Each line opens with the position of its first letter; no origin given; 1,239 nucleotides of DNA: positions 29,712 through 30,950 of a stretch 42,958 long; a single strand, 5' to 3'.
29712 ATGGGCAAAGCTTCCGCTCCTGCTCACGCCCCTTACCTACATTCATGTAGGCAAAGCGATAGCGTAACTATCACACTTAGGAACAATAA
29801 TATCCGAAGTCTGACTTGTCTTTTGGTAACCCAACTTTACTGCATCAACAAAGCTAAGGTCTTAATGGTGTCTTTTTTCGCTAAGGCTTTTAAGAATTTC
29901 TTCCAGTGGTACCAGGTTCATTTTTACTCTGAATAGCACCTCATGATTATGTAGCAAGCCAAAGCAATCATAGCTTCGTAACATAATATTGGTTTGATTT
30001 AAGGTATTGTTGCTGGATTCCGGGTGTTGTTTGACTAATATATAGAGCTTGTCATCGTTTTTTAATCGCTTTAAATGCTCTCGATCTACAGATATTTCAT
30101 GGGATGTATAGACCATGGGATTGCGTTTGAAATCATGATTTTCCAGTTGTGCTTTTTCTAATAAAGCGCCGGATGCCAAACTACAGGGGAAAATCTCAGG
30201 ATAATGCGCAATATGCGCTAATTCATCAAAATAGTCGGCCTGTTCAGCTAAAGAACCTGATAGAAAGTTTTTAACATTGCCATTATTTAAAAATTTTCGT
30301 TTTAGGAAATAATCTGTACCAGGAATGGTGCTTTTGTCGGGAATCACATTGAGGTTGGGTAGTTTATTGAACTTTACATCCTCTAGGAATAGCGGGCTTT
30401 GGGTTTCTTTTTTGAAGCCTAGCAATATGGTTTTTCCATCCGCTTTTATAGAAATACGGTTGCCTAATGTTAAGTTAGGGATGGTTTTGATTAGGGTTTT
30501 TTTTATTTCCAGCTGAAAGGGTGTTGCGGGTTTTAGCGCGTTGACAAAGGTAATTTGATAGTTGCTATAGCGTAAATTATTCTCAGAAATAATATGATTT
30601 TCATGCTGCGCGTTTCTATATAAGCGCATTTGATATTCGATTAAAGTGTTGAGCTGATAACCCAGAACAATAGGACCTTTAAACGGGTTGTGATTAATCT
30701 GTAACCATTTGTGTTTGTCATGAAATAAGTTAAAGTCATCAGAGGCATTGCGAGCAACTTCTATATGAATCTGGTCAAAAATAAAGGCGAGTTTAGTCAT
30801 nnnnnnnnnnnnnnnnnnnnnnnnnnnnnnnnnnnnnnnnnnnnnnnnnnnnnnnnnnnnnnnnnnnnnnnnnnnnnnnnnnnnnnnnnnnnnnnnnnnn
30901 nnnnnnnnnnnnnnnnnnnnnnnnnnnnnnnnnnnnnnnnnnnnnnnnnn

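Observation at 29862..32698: Translationally coupled B12-radical SAM enzyme and hot-dog-like protein, with non-canonical cluster spacing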

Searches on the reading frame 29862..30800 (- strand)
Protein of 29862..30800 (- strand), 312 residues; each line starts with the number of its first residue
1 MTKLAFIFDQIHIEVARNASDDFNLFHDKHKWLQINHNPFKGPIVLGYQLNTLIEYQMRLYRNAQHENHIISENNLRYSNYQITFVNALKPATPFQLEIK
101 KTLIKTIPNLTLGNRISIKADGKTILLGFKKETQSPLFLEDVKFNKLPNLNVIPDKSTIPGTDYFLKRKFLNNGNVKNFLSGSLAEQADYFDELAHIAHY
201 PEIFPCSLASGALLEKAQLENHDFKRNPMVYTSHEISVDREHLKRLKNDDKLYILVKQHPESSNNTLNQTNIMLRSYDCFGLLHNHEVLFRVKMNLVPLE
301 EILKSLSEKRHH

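Call 3: search_protein_families(library=pfam, proteins=[window:29862-30800:-], max_evalue=0.01)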
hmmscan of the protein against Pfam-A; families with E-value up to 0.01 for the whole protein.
window:29862-30800:- (312 aa): 0 families

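Call 4: search_protein_families(library=ncbifam, proteins=[window:29862-30800:-], max_evalue=0.01)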
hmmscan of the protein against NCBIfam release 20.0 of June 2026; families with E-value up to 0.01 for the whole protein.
window:29862-30800:- (312 aa): 0 families

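Call 6: find_homologous_proteins(query=window:29862-30800:-, max_evalue=0.001)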
Query window:29862-30800:- (312 aa): 981 proteins with E <= 0.001 among 1647 candidates; the best 120 are listed.
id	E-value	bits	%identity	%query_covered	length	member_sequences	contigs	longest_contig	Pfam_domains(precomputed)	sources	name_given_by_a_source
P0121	7.0e-206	700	100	100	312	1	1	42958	-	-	-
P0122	3.1e-189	645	92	100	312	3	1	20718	-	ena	-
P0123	5.1e-189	645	92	100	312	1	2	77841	-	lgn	-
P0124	1.8e-186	636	90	99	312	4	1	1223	-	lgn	-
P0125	1.9e-186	636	91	99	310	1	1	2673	-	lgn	-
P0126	3.0e-186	636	90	100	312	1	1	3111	-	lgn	-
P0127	1.2e-185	634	90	100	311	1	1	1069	-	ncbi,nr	ncbi:MAG: hypothetical protein KAR12_14170 [Methylococcales bacterium]|nr:hypothetical protein [Meth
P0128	2.2e-185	633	89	99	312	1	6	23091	-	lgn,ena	-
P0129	9.1e-185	631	89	99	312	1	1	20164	-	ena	-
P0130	9.4e-185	631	89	99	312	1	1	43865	-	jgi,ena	-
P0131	9.9e-185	631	89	99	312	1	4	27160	-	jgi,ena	-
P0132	2.0e-184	630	89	100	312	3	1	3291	-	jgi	-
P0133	2.4e-184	629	89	100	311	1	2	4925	-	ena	-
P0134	5.9e-184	628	89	99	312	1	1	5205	-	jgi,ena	-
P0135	8.0e-184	628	88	100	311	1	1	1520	-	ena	-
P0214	1.2e-166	571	83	96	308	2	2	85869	-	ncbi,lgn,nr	ncbi:MAG: hypothetical protein HFP77_01745 [Methylococcales symbiont of Iophon sp. n. MRB-2018]|nr:M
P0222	2.8e-163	560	80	98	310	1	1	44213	-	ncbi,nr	ncbi:MAG: hypothetical protein NTY69_09080 [Methylococcales bacterium]|nr:hypothetical protein [Meth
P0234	2.3e-161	554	79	99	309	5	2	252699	-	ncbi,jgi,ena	-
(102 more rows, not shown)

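Call 9: search_solved_structures(query=window:29862-30800:-, max_evalue=10)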
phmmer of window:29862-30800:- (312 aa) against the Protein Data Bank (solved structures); distinct sequences matched with E-value up to 10: 3.
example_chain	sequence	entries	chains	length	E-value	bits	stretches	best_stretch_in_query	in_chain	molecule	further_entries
5wjc_A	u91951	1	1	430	0.0019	20.6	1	123-211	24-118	Kinetochore protein Mis16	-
6s1l_A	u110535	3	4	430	0.002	20.5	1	123-211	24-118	Histone acetyltransferase type B subunit 2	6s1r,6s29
5iqj_A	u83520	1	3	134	0.12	14.7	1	152-217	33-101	Uncharacterized protein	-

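Call 14: find_encoding_contigs(protein=P0234, flank=6000, max_places=4)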
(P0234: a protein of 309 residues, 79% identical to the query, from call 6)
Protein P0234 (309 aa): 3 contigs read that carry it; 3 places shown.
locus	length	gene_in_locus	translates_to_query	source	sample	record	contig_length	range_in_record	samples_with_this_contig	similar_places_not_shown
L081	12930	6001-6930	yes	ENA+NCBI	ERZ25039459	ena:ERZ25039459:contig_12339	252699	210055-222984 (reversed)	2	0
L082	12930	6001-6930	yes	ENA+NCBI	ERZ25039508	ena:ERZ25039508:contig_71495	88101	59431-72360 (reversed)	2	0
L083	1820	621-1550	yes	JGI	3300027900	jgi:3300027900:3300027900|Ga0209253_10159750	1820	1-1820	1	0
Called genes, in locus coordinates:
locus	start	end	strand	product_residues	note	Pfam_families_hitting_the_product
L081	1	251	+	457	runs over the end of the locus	PF02321:OEP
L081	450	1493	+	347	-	PF25917:BSH_RND (faint)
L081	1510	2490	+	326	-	PF00873:ACR_tran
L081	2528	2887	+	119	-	PF00873:ACR_tran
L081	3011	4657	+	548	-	PF00873:ACR_tran, PF03176:MMPL (weak), PF02355:SecD_SecF_C (weak)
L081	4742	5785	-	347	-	-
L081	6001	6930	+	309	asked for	-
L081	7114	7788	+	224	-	PF00923:TAL_FSA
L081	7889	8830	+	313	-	PF01073:3Beta_HSD, PF01370:Epimerase, PF02719:Polysacc_synt_2, PF04321:RmlD_sub_bind, PF16363:GDP_Man_Dehyd, PF07993:NAD_binding_4 (weak)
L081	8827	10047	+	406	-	PF00155:Aminotran_1_2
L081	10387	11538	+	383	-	PF01926:MMR_HSR1 (weak)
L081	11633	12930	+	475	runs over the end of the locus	PF00350:Dynamin_N (faint), PF01926:MMR_HSR1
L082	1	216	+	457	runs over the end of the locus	PF02321:OEP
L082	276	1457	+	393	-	-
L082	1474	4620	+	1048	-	PF00873:ACR_tran, PF03176:MMPL (weak), PF02355:SecD_SecF_C (weak)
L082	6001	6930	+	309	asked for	-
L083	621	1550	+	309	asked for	-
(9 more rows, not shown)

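Call 16: search_protein_representatives(protein=window:29862-30800:-)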
Query: 312 residues. Proteins with E-value up to 0.001 (for the whole library): 142; up to 1e-10: 103; up to 1e-30: 45. The best 142 are listed.
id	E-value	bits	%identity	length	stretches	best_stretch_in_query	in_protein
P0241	6.3e-75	268.4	44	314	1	7-304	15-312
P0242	2.2e-73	263.4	41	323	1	5-307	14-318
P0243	6.3e-72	258.6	45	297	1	5-298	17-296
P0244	4.2e-69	249.3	43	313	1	6-310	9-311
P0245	3.1e-67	243.2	52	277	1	5-225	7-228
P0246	3.2e-65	236.6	43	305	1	5-303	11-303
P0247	4.2e-64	232.9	42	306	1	8-306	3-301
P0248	2.2e-63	230.5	43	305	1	5-303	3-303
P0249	3.2e-63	230.0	45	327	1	7-305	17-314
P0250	1.3e-61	224.7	42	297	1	8-307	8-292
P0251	1.0e-60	221.8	42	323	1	6-302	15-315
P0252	2.1e-58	214.2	49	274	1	5-218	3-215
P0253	2.9e-58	213.7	36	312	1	4-303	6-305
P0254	7.1e-58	212.5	39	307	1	6-302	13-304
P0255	4.2e-57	209.9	37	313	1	7-305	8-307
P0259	2.4e-53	197.6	37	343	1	6-299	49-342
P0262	9.7e-52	192.3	40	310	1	8-263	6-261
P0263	1.1e-50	188.9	38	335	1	5-301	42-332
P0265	8.1e-49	182.7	39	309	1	8-261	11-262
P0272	8.9e-47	176.0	42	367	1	7-230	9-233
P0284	1.9e-31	125.7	41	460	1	140-304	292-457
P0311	3.4e-18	82.2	41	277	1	181-303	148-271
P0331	4.7e-12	62.0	34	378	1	8-166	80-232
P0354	1.7e-09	53.6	59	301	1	5-55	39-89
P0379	1.5e-04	37.4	53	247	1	161-208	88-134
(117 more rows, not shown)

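Call 18: search_solved_structures(query=A1, max_evalue=10, show_alignments=3)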
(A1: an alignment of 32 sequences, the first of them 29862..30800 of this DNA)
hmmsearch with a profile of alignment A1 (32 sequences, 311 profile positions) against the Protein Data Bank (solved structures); distinct sequences matched with E-value up to 10: 1.
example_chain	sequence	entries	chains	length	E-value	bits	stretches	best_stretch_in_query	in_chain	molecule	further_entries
1iq6_A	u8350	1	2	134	0.034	16.7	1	14-128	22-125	(R)-SPECIFIC ENOYL-COA HYDRATASE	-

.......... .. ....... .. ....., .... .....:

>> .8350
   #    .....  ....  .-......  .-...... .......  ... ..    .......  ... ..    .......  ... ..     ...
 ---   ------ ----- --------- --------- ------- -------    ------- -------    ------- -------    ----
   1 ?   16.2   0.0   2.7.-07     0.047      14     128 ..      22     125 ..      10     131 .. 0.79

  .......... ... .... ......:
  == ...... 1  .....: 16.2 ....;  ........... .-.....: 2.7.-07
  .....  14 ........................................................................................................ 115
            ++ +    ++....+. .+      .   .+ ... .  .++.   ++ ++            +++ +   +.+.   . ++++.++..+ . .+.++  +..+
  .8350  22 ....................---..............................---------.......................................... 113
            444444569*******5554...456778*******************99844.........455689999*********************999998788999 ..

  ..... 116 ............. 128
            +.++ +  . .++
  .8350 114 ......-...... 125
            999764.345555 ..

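Call 19: search_protein_families(library=pfam, alignment_id=A1, max_evalue=5)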
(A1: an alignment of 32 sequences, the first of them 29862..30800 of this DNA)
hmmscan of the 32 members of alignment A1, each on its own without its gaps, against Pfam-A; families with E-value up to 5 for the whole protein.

A. member 1, window:29862-30800:- (312 aa): 0 families

B. families by the number of members that match (of 32 scanned): 6 families
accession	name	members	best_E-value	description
PF01575.25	MaoC_dehydratas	11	1.3e-06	MaoC like domain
PF13622.12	4HBT_3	2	0.0043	Acyl-CoA thioesterase N-terminal domain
PF03341.19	Pox_mRNA-cap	1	0.044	Poxvirus mRNA capping enzyme, small subunit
PF13452.11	FAS1_DH_region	1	0.074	FAS1-like, dehydratase domain region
PF03756.19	AfsA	1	0.15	A-factor biosynthesis hotdog domain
PF07058.16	MAP70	1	0.21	Microtubule-associated protein 70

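Call 28: find_homologous_proteins(query=A1, max_evalue=0.001)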
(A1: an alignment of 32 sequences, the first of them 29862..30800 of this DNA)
Query A1 (32 sequences) (312 aa, profile of the alignment): 1140 proteins with E <= 0.001 among 5370 candidates; the best 120 are listed.
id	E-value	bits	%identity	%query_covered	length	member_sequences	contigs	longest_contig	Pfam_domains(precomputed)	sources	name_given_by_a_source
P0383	9.5e-130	451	51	95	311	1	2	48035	-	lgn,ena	-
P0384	1.1e-129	450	77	98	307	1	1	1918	-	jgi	jgi:hypothetical protein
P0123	2.7e-129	449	92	100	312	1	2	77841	-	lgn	-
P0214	1.3e-128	447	83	96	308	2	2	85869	-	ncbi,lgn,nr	ncbi:MAG: hypothetical protein HFP77_01745 [Methylococcales symbiont of Iophon sp. n. MRB-2018]|nr:M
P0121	1.4e-128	447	100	100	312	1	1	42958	-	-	-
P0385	1.5e-128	447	78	99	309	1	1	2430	-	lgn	-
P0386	3.3e-128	445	77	99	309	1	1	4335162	-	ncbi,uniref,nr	ncbi:hypothetical protein [Methylomarinum vadi]|uniref:hypothetical protein n=1 Tax=Methylomarinum v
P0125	3.3e-128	445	91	99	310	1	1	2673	-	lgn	-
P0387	4.6e-128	445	77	99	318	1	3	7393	-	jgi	-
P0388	5.9e-128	445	74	99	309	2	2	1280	-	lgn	-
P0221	6.7e-128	444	80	97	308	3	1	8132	-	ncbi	-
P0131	7.0e-128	444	89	99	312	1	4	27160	-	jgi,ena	-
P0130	8.2e-128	444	89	99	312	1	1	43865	-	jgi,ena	-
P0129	9.7e-128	444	89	99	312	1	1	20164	-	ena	-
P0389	1.0e-127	444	77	99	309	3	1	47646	-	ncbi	-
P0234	4.0e-127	442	79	99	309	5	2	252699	-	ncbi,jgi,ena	-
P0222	6.8e-127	441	80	98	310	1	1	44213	-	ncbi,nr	ncbi:MAG: hypothetical protein NTY69_09080 [Methylococcales bacterium]|nr:hypothetical protein [Meth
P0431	5.9e-126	438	75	98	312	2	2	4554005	-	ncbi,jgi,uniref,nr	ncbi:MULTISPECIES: hypothetical protein [Methylomonas]|uniref:hypothetical protein n=1 Tax=Methylomo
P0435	6.4e-126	438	71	99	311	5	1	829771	-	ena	-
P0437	7.2e-126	438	55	97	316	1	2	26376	-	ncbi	-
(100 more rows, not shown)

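Call 29: find_encoding_contigs(protein=P0386, flank=5000, max_places=2)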
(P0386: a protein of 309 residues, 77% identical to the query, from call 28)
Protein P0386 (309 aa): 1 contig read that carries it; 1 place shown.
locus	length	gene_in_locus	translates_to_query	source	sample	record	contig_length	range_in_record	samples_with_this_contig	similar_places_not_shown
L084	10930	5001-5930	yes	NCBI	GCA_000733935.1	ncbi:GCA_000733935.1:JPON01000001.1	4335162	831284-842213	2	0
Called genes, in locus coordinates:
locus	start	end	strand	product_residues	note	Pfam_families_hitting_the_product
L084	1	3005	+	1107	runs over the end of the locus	PF04892:VanZ-LLP1, PF04932:Wzy_C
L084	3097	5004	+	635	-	PF02310:B12-binding (weak), PF04055:Radical_SAM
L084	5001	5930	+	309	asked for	-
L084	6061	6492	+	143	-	PF10116:Host_attach, PF18854:baeRF_family10 (faint), PF18856:baeRF_family12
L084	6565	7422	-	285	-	PF00795:CN_hydrolase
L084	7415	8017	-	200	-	PF00583:Acetyltransf_1 (weak)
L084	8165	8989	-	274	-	PF13501:SoxY, PF08770:SoxZ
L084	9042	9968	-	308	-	PF00753:Lactamase_B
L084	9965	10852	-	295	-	PF00126:HTH_1, PF03466:LysR_substrate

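Call 30: find_encoding_contigs(protein=P0431, flank=5000, max_places=2)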
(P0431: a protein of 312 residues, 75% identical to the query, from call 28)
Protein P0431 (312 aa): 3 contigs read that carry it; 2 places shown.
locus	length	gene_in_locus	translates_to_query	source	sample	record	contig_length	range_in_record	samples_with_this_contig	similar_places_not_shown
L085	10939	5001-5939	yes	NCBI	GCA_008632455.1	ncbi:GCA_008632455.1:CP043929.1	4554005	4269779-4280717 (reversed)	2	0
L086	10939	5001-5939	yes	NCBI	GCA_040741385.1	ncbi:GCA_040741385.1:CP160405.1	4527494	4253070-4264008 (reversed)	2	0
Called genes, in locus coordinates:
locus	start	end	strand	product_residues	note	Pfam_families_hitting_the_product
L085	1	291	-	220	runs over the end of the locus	-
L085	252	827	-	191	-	-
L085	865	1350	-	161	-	-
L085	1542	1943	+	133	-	-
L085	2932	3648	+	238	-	PF19069:DUF5765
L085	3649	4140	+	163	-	PF00255:GSHPx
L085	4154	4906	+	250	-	PF05050:Methyltransf_21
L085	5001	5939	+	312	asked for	-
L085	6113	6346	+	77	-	PF00550:PP-binding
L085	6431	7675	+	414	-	PF00109:ketoacyl-synt, PF00108:Thiolase_N (weak), PF02801:Ketoacyl-synt_C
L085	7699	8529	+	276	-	PF01063:Aminotran_4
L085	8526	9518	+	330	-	PF02618:YceG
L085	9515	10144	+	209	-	PF13521:AAA_28, PF02223:Thymidylate_kin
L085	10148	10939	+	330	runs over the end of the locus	PF13177:DNA_pol3_delta2, PF09115:DNApol3-delta_C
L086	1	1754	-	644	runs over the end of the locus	PF02518:HATPase_c, PF13589:HATPase_c_3, PF00183:HSP90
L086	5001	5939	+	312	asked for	-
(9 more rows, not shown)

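Call 31: find_encoding_contigs(protein=P0383, flank=5000, max_places=2)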
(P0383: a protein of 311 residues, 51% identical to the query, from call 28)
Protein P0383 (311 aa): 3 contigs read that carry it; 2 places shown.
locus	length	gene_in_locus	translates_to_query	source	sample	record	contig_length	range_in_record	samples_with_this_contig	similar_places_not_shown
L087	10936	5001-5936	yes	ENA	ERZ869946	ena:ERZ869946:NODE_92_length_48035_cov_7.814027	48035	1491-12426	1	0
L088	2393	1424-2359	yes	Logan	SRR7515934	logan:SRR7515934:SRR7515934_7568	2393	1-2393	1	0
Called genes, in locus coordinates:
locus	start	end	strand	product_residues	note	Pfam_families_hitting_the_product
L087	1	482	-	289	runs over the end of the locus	PF13188:PAS_8 (faint), PF13426:PAS_9 (weak), PF08447:PAS_3 (faint), PF00989:PAS, PF08448:PAS_4, PF13426:PAS_9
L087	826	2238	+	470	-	PF13379:NMT1_2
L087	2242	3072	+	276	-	PF00528:BPD_transp_1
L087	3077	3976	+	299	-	PF00005:ABC_tran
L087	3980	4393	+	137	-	PF07080:DUF1348, PF14534:DUF4440 (weak), PF12680:SnoaL_2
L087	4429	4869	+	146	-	PF21291:CYNS_N, PF02560:Cyanate_lyase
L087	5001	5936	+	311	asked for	-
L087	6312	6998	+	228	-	PF00005:ABC_tran, PF13304:AAA_21 (faint)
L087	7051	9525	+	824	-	PF12704:MacB_PCD, PF02687:FtsX, PF12704:MacB_PCD, PF02687:FtsX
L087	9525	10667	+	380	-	PF07143:AttH, PF17186:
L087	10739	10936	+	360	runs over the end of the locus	PF01699:Na_Ca_ex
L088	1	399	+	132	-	?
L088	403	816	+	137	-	PF07080:DUF1348, PF14534:DUF4440 (weak), PF12680:SnoaL_2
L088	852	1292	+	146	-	PF21291:CYNS_N, PF02560:Cyanate_lyase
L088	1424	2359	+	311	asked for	-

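Call 34: search_protein_families(library=pfam, proteins=[L081:4742-5785:-], max_evalue=0.01)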
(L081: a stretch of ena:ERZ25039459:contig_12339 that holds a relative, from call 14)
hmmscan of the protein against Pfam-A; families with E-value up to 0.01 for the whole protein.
L081:4742-5785:- (347 aa): 1 family
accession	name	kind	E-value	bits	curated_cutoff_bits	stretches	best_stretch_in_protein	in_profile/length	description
PF00332.24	Glyco_hydro_17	-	0.0029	17.7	28.2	1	248-325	226-295/306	Glycosyl hydrolases family 17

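Call 42: find_encoding_contigs(protein=P0214, flank=4000, max_places=2)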
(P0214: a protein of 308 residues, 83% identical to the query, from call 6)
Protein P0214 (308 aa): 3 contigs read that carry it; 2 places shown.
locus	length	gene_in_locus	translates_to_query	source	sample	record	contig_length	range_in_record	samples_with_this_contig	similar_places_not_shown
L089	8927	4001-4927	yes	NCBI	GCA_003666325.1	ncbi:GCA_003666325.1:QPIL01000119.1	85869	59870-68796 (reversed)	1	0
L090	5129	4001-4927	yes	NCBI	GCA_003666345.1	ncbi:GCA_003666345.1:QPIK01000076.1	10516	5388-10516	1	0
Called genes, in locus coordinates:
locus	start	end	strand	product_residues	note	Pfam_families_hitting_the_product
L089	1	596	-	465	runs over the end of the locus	PF00330:Aconitase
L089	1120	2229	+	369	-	PF01594:AI-2E_transport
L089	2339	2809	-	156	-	PF08534:Redoxin, PF00578:AhpC-TSA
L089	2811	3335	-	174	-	PF13740:ACT_6 (weak)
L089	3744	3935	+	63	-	-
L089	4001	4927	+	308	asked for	-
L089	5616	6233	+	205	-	PF01209:Ubie_methyltran, PF13489:Methyltransf_23, PF13847:Methyltransf_31, PF08241:Methyltransf_11, PF08242:Methyltransf_12, PF13649:Methyltransf_25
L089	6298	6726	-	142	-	-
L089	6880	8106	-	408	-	PF01266:DAO (weak), PF01494:FAD_binding_3, PF07992:Pyr_redox_2 (faint)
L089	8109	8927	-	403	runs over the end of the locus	PF00890:FAD_binding_2 (weak), PF01266:DAO (weak), PF01494:FAD_binding_3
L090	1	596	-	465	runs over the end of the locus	PF00330:Aconitase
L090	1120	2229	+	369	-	PF01594:AI-2E_transport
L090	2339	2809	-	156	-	PF08534:Redoxin, PF00578:AhpC-TSA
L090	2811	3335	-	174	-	PF13740:ACT_6 (weak)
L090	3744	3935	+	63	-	-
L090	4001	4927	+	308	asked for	-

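Call 43: find_encoding_contigs(protein=P0222, flank=4000, max_places=2)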
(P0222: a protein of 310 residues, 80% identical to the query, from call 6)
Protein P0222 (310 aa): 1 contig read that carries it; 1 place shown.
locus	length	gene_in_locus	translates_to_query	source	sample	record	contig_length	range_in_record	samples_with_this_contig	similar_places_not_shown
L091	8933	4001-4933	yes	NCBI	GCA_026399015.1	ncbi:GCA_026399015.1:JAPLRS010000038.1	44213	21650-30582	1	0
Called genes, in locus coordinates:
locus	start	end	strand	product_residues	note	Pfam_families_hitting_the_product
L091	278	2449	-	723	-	PF08497:Radical_SAM_N, PF04055:Radical_SAM, PF11842:DUF3362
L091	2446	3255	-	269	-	PF01564:Spermine_synth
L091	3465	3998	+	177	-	-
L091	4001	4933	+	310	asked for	-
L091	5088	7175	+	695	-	PF13229:Beta_helix, PF05048:NosD, PF13229:Beta_helix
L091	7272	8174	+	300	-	-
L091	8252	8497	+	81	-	PF07798:CCDC90-like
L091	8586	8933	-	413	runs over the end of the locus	PF13439:Glyco_transf_4, PF13579:Glyco_trans_4_4, PF20706:GT4-conflict, PF00534:Glycos_transf_1, PF13692:Glyco_trans_1_4, PF13524:Glyco_trans_1_2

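Call 44: find_encoding_contigs(protein=P0435, flank=4000, max_places=2)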
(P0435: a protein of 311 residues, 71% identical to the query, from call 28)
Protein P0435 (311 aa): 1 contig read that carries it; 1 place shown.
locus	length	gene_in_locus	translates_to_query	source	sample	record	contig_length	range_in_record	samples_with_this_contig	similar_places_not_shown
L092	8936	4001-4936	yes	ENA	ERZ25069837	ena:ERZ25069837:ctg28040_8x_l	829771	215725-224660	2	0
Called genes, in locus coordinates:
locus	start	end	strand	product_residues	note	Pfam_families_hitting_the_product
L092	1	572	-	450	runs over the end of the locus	PF00350:Dynamin_N (faint), PF01926:MMR_HSR1 (weak)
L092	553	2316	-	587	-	PF00350:Dynamin_N (faint), PF01926:MMR_HSR1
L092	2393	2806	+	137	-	-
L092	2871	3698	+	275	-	PF12849:PBP_like_2, PF03466:LysR_substrate (weak), PF13531:SBP_bac_11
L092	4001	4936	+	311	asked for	-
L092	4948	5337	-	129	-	PF07238:PilZ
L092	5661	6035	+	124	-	PF01627:Hpt (weak)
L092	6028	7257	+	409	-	PF00072:Response_reg, PF12706:Lactamase_B_2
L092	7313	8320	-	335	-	-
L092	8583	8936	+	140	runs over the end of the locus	-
